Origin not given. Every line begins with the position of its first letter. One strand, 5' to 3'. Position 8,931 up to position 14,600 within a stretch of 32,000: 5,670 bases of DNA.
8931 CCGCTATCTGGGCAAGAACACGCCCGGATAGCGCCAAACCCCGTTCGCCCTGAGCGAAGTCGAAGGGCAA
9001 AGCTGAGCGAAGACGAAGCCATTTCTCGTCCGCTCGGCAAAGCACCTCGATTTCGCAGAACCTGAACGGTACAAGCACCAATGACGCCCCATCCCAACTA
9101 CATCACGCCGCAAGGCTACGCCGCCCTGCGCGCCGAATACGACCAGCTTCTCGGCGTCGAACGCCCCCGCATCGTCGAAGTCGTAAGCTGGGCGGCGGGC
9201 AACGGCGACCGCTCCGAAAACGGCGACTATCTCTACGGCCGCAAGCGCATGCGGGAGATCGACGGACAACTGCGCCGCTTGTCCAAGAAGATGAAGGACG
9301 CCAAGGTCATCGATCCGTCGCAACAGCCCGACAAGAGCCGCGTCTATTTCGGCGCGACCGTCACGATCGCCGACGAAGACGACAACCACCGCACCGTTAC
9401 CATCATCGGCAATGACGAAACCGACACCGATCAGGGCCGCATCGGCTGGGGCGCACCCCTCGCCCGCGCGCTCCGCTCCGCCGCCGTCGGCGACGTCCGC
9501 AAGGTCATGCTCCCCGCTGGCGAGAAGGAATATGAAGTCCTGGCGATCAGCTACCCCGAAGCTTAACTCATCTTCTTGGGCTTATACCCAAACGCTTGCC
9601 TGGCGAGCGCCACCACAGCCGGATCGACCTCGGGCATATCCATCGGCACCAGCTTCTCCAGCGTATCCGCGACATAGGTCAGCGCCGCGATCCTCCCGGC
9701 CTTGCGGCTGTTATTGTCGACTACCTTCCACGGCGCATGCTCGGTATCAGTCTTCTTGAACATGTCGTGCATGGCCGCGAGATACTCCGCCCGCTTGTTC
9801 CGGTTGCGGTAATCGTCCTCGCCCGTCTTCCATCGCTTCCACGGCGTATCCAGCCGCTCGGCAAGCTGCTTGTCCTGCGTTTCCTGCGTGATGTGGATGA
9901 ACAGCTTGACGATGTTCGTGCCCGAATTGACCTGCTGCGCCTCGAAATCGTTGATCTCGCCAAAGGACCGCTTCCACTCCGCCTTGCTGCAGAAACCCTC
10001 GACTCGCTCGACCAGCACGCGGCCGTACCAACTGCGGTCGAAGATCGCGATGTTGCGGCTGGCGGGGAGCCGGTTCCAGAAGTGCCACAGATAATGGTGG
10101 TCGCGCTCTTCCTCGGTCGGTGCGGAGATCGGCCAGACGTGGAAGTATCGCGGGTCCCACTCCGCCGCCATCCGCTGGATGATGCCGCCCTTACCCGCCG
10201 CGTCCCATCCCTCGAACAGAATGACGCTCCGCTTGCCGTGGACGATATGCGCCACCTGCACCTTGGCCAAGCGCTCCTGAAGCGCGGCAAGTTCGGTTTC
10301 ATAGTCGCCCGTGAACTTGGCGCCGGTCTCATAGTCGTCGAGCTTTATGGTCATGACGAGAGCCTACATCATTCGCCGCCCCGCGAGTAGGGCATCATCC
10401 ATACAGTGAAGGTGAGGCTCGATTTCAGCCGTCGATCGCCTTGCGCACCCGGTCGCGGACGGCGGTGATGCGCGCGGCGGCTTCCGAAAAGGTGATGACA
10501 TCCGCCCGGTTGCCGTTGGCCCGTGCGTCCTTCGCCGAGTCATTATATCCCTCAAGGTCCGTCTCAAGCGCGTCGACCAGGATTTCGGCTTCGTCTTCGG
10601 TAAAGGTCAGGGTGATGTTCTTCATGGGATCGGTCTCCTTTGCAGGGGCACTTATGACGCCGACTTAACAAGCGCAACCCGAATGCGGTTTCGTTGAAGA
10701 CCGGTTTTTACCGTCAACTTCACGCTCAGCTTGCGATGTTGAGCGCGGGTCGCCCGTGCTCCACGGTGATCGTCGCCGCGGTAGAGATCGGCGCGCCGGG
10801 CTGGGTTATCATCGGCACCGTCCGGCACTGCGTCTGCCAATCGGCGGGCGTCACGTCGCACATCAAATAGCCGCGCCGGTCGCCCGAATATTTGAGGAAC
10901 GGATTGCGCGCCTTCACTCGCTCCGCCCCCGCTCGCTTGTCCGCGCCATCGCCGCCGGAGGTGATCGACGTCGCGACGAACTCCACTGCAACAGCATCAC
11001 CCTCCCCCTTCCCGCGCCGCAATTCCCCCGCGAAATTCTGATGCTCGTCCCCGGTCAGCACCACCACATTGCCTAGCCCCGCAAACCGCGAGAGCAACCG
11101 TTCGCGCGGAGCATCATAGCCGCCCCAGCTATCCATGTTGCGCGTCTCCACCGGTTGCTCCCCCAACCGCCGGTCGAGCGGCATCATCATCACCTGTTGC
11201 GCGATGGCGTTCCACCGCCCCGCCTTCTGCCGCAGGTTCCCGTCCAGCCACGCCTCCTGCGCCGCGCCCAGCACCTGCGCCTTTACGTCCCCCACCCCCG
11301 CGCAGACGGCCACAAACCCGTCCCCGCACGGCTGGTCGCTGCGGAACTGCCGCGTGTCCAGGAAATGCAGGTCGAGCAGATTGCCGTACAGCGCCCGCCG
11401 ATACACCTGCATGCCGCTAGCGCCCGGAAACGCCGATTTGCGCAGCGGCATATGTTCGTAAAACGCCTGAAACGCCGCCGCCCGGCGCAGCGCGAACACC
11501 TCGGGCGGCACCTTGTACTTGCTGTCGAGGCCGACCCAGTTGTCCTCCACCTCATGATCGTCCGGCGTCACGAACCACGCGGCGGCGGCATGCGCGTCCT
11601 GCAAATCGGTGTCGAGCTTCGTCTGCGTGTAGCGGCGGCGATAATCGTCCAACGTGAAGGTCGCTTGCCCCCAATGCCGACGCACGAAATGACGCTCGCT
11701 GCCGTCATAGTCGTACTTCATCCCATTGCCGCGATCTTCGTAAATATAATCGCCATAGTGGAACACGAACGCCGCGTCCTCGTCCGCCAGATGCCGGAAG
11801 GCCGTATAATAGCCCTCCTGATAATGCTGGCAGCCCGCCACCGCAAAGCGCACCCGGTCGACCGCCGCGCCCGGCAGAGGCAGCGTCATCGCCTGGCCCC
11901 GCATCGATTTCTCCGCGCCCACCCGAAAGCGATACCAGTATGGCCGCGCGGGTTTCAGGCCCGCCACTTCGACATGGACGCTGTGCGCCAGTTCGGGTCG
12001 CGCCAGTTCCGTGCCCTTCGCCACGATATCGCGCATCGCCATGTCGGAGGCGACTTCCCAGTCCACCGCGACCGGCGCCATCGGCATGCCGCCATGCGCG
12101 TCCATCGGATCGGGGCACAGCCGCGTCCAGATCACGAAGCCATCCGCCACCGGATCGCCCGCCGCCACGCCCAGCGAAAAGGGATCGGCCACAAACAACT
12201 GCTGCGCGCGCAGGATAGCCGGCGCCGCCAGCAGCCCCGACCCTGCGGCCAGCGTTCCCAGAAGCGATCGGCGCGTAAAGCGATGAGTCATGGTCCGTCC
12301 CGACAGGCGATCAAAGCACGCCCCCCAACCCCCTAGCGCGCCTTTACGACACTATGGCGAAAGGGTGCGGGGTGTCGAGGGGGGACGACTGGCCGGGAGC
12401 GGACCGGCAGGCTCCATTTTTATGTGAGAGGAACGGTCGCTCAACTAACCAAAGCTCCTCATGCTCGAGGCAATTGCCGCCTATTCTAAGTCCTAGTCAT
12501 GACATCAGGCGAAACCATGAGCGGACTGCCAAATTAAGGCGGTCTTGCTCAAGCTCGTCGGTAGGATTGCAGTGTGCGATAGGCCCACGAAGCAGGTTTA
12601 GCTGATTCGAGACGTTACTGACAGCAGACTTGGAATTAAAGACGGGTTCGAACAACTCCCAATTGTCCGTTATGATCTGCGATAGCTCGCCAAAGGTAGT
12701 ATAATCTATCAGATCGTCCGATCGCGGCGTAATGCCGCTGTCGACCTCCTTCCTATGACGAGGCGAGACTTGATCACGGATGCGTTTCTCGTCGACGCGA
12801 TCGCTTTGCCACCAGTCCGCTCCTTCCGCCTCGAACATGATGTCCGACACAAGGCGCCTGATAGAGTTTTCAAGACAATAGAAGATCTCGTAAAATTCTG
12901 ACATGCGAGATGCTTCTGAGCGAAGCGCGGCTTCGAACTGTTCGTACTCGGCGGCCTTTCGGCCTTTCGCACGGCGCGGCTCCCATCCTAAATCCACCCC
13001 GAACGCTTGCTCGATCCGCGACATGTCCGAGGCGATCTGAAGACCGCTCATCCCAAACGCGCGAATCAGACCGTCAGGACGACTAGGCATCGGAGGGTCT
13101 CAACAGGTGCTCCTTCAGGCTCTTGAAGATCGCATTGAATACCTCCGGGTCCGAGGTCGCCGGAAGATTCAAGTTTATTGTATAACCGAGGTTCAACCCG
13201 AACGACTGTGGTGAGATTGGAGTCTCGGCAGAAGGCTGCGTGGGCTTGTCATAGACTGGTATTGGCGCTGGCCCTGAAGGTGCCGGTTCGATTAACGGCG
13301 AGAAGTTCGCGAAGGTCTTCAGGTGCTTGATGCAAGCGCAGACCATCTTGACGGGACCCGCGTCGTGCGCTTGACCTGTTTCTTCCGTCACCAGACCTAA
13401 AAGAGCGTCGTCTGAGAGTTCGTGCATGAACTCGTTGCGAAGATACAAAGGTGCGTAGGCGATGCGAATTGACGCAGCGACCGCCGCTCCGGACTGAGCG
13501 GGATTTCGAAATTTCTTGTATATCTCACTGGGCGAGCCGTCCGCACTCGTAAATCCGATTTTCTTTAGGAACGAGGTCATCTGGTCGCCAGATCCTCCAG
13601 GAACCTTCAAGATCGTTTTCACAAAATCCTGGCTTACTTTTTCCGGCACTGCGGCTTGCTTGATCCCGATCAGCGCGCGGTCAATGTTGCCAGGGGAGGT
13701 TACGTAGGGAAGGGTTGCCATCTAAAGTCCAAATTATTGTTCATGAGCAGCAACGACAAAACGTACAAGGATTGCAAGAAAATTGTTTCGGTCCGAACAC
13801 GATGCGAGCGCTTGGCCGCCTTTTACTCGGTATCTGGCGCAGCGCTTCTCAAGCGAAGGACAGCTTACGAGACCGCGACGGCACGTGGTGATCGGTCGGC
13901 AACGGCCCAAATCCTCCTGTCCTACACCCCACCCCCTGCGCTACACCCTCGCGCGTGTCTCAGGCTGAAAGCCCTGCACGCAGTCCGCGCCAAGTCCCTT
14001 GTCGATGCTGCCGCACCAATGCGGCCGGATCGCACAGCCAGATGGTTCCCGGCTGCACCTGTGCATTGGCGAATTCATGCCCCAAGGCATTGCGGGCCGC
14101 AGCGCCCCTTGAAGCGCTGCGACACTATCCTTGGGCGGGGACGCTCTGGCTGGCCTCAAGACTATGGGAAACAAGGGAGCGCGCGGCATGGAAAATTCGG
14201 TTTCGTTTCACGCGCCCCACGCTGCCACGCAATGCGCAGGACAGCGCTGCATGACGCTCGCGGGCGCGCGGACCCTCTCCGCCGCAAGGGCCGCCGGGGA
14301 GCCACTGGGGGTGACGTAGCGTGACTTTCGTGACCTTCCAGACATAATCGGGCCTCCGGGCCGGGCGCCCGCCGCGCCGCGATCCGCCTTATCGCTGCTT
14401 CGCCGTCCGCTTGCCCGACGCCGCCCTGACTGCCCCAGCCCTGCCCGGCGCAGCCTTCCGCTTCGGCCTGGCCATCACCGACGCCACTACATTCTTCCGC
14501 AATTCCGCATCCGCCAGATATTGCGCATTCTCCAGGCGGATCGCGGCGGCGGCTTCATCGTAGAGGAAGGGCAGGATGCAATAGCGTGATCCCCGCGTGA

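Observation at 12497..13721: Translationally coupled DUF5343 + Swt1-like HEPN gene pair: candidate uncharacterised toxin-antitoxin / defence module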

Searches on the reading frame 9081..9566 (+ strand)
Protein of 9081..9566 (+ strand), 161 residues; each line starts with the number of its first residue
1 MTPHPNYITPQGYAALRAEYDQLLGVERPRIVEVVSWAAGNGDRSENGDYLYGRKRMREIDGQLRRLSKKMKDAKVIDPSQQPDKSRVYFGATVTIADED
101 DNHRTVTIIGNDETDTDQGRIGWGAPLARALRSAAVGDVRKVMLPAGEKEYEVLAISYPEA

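Call 67: search_protein_families(library=pfam, proteins=[window:9081-9566:+], max_evalue=0.001)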
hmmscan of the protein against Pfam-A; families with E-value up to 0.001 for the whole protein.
window:9081-9566:+ (161 aa): 2 families
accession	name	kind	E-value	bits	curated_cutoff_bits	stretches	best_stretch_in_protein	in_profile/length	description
PF01272.25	GreA_GreB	-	9.9e-22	77.2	26.9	1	85-158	3-77/77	Transcription elongation factor, GreA/GreB, C-term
PF03449.20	GreA_GreB_N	-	1e-21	77.3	24.5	1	6-76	1-71/71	Transcription elongation factor, N-terminal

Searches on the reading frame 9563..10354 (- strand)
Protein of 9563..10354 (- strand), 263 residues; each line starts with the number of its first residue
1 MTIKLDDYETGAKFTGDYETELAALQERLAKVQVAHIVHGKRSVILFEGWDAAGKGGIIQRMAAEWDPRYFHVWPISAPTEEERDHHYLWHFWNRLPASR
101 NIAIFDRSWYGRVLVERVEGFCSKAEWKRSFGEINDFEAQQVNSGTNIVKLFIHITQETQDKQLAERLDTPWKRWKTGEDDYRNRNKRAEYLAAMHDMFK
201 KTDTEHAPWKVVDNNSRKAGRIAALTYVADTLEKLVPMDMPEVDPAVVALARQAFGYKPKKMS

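Call 67: search_protein_families(library=pfam, proteins=[window:9563-10354:-], max_evalue=0.001)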
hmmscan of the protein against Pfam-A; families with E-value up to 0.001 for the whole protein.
window:9563-10354:- (263 aa): 1 family
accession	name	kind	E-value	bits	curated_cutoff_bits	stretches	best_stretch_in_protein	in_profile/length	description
PF03976.20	PPK2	-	3.4e-75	253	22.3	1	17-233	6-222/229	Polyphosphate kinase 2 (PPK2)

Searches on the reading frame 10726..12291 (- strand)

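Call 67: search_protein_families(library=pfam, proteins=[window:10726-12291:-], max_evalue=0.001)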
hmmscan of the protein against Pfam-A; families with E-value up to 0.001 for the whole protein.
window:10726-12291:- (521 aa): 2 families
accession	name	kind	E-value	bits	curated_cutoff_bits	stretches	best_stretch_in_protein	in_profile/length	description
PF09423.15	PhoD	-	7.6e-100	334.8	27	1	149-488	1-342/343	PhoD-like phosphatase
PF16655.11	PhoD_N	-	7.1e-29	100.6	30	1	40-136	1-90/90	PhoD-like phosphatase, N-terminal domain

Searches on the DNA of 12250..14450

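Call 62: search_rna_families(source=window, start=12250, end=14450, threshold=evalue, max_evalue=1)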
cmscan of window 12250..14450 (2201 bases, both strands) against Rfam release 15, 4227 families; matches with E-value up to 1: 0.
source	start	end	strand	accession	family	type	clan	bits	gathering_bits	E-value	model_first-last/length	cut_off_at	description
